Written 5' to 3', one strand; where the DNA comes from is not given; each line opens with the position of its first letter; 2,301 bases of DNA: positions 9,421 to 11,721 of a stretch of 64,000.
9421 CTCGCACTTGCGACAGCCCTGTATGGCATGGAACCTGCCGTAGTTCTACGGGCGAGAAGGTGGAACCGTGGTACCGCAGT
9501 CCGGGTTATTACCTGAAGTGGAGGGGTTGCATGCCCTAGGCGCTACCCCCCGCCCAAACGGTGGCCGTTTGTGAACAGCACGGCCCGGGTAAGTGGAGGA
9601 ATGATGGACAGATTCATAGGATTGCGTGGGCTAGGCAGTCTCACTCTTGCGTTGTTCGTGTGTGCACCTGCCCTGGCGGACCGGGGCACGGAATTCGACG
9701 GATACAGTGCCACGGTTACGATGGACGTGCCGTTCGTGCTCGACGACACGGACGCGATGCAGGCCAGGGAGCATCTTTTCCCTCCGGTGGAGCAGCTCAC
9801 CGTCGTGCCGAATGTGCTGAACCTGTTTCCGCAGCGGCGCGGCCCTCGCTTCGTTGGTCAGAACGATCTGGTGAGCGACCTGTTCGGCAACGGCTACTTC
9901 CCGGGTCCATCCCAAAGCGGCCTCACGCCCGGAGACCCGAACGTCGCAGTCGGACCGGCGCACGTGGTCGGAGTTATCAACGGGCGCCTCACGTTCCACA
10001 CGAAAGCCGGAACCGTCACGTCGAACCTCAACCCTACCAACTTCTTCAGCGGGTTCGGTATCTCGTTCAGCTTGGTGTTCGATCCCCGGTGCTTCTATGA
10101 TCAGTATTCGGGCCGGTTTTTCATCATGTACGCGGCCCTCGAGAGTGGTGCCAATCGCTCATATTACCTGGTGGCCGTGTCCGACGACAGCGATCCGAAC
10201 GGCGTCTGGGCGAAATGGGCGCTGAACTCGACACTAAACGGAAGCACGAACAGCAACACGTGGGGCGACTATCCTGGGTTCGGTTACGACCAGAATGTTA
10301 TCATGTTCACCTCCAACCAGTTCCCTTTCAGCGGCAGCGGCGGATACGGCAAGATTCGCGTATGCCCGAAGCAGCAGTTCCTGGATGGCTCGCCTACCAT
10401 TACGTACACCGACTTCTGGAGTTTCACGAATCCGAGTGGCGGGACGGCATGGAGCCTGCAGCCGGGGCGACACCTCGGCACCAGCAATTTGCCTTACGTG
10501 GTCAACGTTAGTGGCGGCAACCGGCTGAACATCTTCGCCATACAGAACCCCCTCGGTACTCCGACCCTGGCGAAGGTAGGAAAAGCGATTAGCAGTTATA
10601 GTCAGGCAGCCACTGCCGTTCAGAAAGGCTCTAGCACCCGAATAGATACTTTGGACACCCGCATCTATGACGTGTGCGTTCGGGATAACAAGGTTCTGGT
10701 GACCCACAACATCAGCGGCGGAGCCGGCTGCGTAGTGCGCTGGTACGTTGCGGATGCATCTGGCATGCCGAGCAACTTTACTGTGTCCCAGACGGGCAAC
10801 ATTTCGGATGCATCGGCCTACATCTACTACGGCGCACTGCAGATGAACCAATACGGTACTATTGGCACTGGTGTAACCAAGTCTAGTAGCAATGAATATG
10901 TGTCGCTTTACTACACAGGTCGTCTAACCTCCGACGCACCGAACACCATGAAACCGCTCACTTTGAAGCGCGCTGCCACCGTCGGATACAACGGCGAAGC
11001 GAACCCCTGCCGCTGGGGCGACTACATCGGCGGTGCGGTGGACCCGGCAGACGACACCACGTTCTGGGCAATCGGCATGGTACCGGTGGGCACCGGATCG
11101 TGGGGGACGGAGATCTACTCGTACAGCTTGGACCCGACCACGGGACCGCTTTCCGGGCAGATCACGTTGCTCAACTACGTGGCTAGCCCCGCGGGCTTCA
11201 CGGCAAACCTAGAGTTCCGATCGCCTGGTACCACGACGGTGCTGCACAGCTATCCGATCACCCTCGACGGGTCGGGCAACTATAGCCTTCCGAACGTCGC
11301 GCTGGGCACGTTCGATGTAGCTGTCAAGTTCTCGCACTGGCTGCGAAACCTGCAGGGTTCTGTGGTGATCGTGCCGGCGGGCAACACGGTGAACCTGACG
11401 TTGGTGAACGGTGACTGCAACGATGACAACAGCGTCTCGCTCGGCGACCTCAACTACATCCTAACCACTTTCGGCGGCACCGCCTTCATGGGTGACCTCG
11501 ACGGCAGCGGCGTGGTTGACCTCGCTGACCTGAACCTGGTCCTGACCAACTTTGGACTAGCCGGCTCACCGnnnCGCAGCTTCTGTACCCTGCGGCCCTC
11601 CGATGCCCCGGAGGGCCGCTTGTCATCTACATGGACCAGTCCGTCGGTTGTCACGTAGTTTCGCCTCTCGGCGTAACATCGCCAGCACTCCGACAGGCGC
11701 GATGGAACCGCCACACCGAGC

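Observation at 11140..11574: Shared ~140-aa C-terminal module (Ig-like + dockerin-like, ending G-x-P-TAG) on unrelated secreted proteins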

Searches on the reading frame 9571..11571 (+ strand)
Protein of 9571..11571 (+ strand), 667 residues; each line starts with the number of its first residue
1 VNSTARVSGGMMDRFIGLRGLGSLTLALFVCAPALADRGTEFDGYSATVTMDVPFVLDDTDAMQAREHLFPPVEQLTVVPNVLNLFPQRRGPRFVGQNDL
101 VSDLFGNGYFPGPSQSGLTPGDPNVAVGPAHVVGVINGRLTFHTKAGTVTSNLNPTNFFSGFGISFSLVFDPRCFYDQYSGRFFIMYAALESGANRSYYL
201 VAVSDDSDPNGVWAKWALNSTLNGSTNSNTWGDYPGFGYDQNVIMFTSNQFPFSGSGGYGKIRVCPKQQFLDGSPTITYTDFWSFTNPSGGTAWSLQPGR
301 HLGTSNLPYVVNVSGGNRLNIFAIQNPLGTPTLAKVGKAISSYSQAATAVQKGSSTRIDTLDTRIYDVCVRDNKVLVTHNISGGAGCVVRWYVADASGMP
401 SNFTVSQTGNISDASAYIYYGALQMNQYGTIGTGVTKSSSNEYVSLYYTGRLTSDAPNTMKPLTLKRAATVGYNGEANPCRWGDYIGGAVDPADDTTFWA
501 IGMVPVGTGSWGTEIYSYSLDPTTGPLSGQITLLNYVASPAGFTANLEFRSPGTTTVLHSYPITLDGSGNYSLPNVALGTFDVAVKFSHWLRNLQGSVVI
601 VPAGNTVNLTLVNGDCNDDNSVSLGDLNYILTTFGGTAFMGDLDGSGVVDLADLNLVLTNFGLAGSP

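Call 4: search_protein_families(library=pfam, proteins=[window:9571-11571:+], max_evalue=1)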
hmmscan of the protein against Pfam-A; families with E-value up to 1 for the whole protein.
window:9571-11571:+ (667 aa): 2 families
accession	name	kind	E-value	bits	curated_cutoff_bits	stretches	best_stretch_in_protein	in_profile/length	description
PF13620.12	CarboxypepD_reg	-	0.096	13.5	32.3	1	560-611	29-81/82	Carboxypeptidase regulatory-like domain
PF23509.1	MSMEG_3727_PQQ-assoc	-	0.14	12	27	1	589-647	51-112/152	MSMEG_3727, PQQ-associated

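Call 6: search_protein_families(library=ncbifam, proteins=[window:9571-11571:+], max_evalue=1)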
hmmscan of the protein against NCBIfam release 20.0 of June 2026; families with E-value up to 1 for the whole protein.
window:9571-11571:+ (667 aa): 2 families
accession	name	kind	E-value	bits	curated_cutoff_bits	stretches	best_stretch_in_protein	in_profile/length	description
NF041540.1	dockerin_GC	domain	0.041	14.3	29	1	615-661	11-63/67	GC-type dockerin domain-anchored protein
NF002060.0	PRK00892.1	subfamily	0.2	10.7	207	1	350-389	212-254/345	UDP-3-O-(3-hydroxymyristoyl)glucosamine N-acyltransferase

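Call 74: find_homologous_proteins(query=window:9571-11571:+, region=520-667, max_evalue=0.00001)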
Query window:9571-11571:+, residues 520-667 (148 aa): 34 proteins with E <= 0.00001 among 3629 candidates.
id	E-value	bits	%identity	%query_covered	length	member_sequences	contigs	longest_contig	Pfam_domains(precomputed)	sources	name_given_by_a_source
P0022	4.4e-82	291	94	100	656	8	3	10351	-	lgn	-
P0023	7.1e-44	167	61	95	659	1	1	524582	-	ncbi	-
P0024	3.7e-43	165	59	95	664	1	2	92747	-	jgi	jgi:hypothetical protein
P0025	5.9e-41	158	59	95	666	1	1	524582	-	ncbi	-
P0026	6.6e-41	157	59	95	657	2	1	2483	-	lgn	-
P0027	7.7e-40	154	57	97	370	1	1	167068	-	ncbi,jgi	jgi:hypothetical protein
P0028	2.7e-39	152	58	95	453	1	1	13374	-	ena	-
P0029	1.2e-38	150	57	93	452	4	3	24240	-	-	-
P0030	2.2e-33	133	53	94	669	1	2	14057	-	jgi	jgi:hypothetical protein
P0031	1.3e-32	130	50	95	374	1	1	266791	-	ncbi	-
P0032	2.9e-32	129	54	95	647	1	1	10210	-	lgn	-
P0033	1.2e-26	111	47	95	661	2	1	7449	-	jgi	jgi:hypothetical protein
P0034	2.1e-26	110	45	95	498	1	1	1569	PF00404.25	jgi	jgi:hypothetical protein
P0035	7.0e-23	99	46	95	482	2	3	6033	-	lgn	-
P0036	9.9e-22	95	40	94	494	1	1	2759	PF00404.25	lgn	-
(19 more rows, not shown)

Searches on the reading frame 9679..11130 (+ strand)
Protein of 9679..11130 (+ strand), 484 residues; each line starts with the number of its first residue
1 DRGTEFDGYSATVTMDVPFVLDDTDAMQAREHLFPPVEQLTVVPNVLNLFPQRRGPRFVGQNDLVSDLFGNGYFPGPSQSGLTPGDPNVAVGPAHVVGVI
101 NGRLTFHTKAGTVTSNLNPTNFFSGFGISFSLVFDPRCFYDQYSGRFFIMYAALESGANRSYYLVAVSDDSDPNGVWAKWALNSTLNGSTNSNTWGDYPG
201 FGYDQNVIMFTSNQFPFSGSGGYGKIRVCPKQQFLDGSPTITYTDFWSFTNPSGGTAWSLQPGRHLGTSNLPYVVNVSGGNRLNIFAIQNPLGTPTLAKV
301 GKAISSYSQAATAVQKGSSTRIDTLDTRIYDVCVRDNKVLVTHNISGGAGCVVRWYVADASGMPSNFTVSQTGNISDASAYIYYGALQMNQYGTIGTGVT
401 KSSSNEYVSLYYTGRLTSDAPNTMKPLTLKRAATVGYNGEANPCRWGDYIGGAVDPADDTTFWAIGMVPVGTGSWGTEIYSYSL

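Call 86: search_solved_structures(query=window:9679-11130:+, max_evalue=1)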
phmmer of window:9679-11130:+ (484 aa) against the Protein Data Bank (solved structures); distinct sequences matched with E-value up to 1: 0.

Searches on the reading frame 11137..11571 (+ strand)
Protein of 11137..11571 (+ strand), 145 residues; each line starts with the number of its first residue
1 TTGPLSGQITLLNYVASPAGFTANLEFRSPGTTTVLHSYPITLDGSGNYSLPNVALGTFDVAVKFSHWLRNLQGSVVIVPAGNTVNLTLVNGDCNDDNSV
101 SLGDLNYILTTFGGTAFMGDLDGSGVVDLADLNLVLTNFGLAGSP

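Call 6: search_protein_families(library=ncbifam, proteins=[window:11137-11571:+], max_evalue=1)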
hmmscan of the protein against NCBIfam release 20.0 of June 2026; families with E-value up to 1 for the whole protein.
window:11137-11571:+ (145 aa): 2 families
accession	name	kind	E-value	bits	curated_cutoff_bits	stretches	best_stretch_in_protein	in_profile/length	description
NF041540.1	dockerin_GC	domain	0.0031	17.9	29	1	93-139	11-63/67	GC-type dockerin domain-anchored protein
TIGR04339.1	PQQ_MSMEG_3727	hypoth_equivalog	0.02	14.5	75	1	73-126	56-112/151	MSMEG_3727 family PQQ-associated protein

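Call 7: search_protein_families(library=pfam, proteins=[window:11137-11571:+], max_evalue=10)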
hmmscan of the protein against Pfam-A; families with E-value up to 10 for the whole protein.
window:11137-11571:+ (145 aa): 7 families
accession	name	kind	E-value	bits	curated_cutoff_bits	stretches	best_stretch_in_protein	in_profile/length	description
PF23509.1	MSMEG_3727_PQQ-assoc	-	0.011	15.6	27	1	64-126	48-113/152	MSMEG_3727, PQQ-associated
PF13620.12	CarboxypepD_reg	-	0.013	16.3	32.3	1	38-89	29-81/82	Carboxypeptidase regulatory-like domain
PF13405.12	EF-hand_6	-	0.041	14.1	25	1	120-140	10-30/30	EF-hand domain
PF23926.2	LtfC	-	0.075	14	27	1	17-46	28-56/100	LtfC-like, beta-sandwich domain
PF16640.11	Big_3_5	-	0.38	11.8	35.5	1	15-66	20-70/88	Bacterial Ig-like domain (group 3)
PF00404.24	Dockerin_1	-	0.63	10.7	22.9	1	92-135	2-52/57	Dockerin type I domain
PF00036.39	EF-hand_1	-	0.69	10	25.4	1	120-137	10-27/29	EF hand domain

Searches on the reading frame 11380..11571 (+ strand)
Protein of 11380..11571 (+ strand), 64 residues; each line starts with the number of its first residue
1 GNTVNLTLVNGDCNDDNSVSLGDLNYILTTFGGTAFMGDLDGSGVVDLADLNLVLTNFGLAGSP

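Call 7: search_protein_families(library=pfam, proteins=[window:11380-11571:+], max_evalue=10)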
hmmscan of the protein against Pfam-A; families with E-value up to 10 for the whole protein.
window:11380-11571:+ (64 aa): 4 families
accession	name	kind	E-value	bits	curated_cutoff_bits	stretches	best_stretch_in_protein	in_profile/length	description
PF13405.12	EF-hand_6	-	0.0046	17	25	1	39-59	10-30/30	EF-hand domain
PF00036.39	EF-hand_1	-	0.091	12.8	25.4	1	39-56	10-27/29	EF hand domain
PF00404.24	Dockerin_1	-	0.11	13.2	22.9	1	11-54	2-52/57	Dockerin type I domain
PF13499.12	EF-hand_7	-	0.23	12.3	30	0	12-36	12-32/67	EF-hand domain pair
